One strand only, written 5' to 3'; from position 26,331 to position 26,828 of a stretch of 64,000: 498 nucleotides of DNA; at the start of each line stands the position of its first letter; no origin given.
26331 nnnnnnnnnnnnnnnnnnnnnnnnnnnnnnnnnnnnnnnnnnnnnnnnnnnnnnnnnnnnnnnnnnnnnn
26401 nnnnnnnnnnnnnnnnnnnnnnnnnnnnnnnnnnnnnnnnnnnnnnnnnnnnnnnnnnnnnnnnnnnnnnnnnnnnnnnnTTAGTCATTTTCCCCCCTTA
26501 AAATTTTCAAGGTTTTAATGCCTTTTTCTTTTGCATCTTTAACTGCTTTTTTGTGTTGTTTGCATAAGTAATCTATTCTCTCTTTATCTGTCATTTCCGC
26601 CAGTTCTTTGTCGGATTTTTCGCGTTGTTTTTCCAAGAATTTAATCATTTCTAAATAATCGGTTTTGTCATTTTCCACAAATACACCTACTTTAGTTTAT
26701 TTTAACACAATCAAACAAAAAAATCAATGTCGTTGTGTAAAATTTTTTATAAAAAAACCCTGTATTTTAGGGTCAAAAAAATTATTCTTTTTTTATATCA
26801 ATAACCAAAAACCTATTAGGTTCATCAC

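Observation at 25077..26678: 65-aa ORF plus two tandem PIN-like paralogs: an atypical toxin-antitoxin or defence-like module inserted next to jag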

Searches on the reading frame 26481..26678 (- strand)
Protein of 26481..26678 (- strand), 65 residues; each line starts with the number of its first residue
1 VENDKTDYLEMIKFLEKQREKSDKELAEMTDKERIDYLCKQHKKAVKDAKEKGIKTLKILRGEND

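Call 3: search_protein_families(library=pfam, proteins=[window:26481-26678:-], max_evalue=10)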
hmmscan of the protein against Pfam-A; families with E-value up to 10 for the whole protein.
window:26481-26678:- (65 aa): 5 families
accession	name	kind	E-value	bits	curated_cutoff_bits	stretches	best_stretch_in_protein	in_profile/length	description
PF23768.1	DUF7167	-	0.0086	16.6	24.4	1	22-54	23-55/60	Domain of unknown function (DUF7167)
PF02388.22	FemAB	-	0.029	13.6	24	1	19-61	151-193/406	FemAB family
PF14749.11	Acyl-CoA_ox_N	-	0.087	13.8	25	1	10-55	21-67/120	Acyl-coenzyme A oxidase N-terminal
PF08943.16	CsiD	-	0.11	12.2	27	1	3-41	147-185/294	CsiD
PF22161.1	Mre11_C_bact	-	2.6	8.6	27.4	1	2-28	7-33/47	Mre11 C-terminal domain, bacteria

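Call 4: search_protein_families(library=ncbifam, proteins=[window:26481-26678:-], max_evalue=10)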
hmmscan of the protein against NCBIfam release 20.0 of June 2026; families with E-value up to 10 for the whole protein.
window:26481-26678:- (65 aa): 2 families
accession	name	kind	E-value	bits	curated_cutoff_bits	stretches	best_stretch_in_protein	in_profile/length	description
NF033562.2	BH0509_fam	subfamily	0.0016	18.3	30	1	10-33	8-31/43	BH0509 family protein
NF038235.1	retron_Ec48_2TM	equivalog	0.063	12.8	65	1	4-50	139-182/219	retron Ec48 family effector membrane protein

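Call 5: search_protein_families(library=padloc, proteins=[window:26481-26678:-], max_evalue=10)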
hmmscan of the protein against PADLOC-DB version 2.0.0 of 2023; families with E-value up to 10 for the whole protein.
window:26481-26678:- (65 aa): 0 families

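Call 8: search_protein_families(library=phrogs, proteins=[window:26481-26678:-], max_evalue=1)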
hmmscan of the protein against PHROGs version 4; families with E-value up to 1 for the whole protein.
window:26481-26678:- (65 aa): 6 families
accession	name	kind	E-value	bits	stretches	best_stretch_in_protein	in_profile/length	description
phrog_12229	-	DNA, RNA and nucleotide metabolism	0.0079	15.6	1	2-55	182-233/577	ribonucleotide reductase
phrog_9479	-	unknown function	0.035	15.7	1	11-48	29-66/136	-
phrog_14445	-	unknown function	0.05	14.5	1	29-46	4-21/53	-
phrog_15134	-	unknown function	0.36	12.5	1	4-60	36-92/95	-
phrog_32228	-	unknown function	0.36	12.1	1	1-46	1-46/99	-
phrog_11870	-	unknown function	0.38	11.5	0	10-27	15-32/189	-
